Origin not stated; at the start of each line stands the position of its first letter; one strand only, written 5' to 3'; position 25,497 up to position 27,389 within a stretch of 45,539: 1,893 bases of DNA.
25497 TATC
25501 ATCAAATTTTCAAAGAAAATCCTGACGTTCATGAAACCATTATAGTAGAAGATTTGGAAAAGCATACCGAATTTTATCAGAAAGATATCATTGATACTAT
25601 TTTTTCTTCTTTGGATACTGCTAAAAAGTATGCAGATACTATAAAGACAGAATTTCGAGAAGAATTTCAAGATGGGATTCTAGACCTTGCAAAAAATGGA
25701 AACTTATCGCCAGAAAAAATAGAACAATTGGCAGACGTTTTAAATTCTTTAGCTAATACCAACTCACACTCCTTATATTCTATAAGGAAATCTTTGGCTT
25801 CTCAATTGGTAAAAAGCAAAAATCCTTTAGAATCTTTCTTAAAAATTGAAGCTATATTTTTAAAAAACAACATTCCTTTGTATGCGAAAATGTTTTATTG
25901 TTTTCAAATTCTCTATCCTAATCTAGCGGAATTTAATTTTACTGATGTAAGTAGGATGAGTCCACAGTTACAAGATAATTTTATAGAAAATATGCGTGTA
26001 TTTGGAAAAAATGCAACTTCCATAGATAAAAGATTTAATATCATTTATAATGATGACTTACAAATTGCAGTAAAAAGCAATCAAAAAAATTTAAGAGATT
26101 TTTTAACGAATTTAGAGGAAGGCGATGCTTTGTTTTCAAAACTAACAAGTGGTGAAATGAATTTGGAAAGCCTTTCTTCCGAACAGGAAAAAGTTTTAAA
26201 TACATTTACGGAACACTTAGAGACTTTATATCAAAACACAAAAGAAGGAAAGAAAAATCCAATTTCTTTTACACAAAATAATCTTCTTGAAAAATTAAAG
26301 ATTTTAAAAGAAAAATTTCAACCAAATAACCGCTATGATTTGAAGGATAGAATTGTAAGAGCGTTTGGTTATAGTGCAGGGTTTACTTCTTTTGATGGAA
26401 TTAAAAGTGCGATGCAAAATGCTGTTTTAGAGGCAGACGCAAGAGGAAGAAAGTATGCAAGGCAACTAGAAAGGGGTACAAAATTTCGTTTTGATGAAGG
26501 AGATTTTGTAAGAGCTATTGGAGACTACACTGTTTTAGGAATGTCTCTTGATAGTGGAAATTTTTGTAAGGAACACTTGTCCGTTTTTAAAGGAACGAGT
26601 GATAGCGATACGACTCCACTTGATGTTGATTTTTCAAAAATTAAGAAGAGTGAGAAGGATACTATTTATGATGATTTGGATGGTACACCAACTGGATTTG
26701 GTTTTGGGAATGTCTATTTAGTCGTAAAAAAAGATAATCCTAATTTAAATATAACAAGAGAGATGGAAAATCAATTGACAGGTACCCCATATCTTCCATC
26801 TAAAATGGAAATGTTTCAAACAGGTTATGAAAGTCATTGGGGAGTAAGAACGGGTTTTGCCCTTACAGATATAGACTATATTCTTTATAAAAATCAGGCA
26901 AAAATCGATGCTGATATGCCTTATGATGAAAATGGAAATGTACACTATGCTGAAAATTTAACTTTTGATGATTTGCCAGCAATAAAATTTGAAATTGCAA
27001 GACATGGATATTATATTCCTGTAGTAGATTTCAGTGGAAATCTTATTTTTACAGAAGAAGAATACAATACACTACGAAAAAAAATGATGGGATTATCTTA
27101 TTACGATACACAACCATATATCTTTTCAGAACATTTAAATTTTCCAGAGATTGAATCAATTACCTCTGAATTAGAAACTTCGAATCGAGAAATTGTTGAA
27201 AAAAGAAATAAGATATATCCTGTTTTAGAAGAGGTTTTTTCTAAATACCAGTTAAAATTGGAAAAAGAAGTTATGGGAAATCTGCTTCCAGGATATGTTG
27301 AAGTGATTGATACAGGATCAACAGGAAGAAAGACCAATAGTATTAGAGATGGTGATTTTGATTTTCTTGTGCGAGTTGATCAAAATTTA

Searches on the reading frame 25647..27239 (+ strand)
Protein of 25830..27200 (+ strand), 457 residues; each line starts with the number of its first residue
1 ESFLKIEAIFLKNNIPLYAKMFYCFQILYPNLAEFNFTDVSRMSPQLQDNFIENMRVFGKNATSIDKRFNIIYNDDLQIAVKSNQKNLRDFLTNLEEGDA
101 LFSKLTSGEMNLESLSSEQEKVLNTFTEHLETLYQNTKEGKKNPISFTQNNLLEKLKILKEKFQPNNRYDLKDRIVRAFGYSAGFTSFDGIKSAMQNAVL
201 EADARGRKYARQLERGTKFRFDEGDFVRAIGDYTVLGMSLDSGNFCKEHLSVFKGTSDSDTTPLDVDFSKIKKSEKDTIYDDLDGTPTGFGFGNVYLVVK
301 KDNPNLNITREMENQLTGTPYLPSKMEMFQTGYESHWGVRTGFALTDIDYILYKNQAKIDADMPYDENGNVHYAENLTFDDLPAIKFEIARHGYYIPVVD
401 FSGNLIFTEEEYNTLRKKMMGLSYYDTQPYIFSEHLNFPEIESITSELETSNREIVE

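Call 4: search_protein_families(library=pfam, proteins=[window:25830-27200:+], max_evalue=1)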
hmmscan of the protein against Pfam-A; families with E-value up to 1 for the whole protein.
window:25830-27200:+ (457 aa): 0 families

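Call 62: predict_structure(alignment_id=A2)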
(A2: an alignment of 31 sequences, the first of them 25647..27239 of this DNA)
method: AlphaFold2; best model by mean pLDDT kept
length: 531 residues; sequences in the alignment: 31
mean_pLDDT: 82.9   pTM: 0.82
mean pLDDT of the five models: 82.9, 82.7, 82.0, 80.5, 79.5
residues with pLDDT >= 90: 186; 70-90: 274; 50-70: 48; < 50: 23
segments of 3 or more residues with pLDDT < 50: 314-318, 488-499
pLDDT, mean of each block of 10 residues (from residue 1): 73 77 88 84 78 83 91 86 88 83 87 71 83 94 92 94 92 91 93 83 84 89 70 85 91 94 96 92 93 86 83 49 83 84 78 83 94 84 91 87 95 87 79 77 89 93 94 87 55 43 55 71 65 47
secondary structure, 60 per line:
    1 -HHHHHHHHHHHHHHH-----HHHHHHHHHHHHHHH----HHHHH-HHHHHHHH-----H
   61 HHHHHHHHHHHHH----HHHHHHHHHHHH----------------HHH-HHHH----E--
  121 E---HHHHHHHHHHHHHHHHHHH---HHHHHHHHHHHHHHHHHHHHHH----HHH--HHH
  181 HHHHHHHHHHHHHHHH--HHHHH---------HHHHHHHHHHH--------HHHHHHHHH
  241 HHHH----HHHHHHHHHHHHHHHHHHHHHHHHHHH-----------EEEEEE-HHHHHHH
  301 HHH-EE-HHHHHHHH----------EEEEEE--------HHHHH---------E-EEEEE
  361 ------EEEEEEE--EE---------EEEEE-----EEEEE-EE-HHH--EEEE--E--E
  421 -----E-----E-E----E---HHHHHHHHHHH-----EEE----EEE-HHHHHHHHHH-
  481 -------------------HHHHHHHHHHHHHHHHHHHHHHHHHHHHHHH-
elements in order: H2-16 H22-36 H41-45 H47-54 H60-73 H78-89 H110-113 H125-143 H147-168 H178-196 H199-203 H213-223 H232-244 H249-275 E287-292 H294-303 H308-315 E326-331 H340-344 E356-360 E367-373 E387-391 E397-401 E411-414 H443-453 E459-461 E466-468 H470-479 H500-530

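Call 64: fold_search(model_id=the predicted structure, library=pdb)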
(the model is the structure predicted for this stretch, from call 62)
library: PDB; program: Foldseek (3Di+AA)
matches with E <= 10: 209; with E <= 0.001: 0
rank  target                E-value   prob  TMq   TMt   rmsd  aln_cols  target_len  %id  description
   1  5zen_A                1.1e+00  0.14  0.11  0.09  16.3       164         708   13  Crystal structure of human topoisomerase II beta in complex with DNA: a new quaternary conformation showing opening of (released 2018-08-08)
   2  4tjw_B                1.1e+00  0.08  0.11  0.22  10.1       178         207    6  Crystal Structure of human Tankyrase 2 in complex with PJ-34. (released 2014-10-15)
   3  4n0a_I                1.2e+00  0.05  0.12  0.15  19.7       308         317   15  Crystal structure of Lsm2-3-Pat1C complex from Saccharomyces cerevisiae (released 2013-12-04)
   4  4pns_B                1.4e+00  0.11  0.13  0.26  10.7       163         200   10  Crystal Structure of human Tankyrase 2 in complex with INH2BP. (released 2014-10-15)
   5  3jwq_D                1.4e+00  0.05  0.10  0.14  18.8       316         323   14  Crystal structure of chimeric PDE5/PDE6 catalytic domain complexed with sildenafil (released 2009-10-13)
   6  6pyy_B                1.5e+00  0.03  0.09  0.12  19.4       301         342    9  Crystal Structure of human Tryptophan 2,3-dioxygenase in complex with PF-06840003 in Active Site and Exo site (released 2020-01-01)
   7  7bu0_B                1.6e+00  0.03  0.10  0.12  22.3       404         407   12  Crystal structure of a OTU deubiquitinase in complex with Ub-PA (released 2020-11-18)
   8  9gbt_A                1.6e+00  0.04  0.07  0.14  18.2       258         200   14  De novo designed retro-aldolase 13 (RAD13) (released 2025-08-13)
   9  4pw8_C                1.6e+00  0.03  0.09  0.13  18.0       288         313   12  Human tryptophan 2,3-dioxygenase (released 2014-08-06)
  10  9uma_F                1.6e+00  0.03  0.06  0.08  19.5       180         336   14  CryoEM structure of T.thermophilus transcription initiation complex bound to Gp4A-C, -1 dA in the template DNA strand (released 2025-10-22)
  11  4rxd_A                1.7e+00  0.04  0.10  0.13  23.2       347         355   12  T. Brucei Farnesyl Diphosphate Synthase Complexed with Risedronate (released 2015-04-15)
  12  5cwf_B                1.8e+00  0.09  0.11  0.25  17.7       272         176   12  Crystal structure of de novo designed helical repeat protein DHR8 (released 2015-12-16)
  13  4g0u_A                1.8e+00  0.07  0.10  0.08  16.3       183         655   12  Human topoisomerase IIbeta in complex with DNA and amsacrine (released 2013-07-17)
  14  4g0u_B                1.8e+00  0.07  0.10  0.08  16.3       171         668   12  Human topoisomerase IIbeta in complex with DNA and amsacrine (released 2013-07-17)
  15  3qx3_A                1.8e+00  0.07  0.10  0.08  16.5       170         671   11  Human topoisomerase IIbeta in complex with DNA and etoposide (released 2011-07-06)
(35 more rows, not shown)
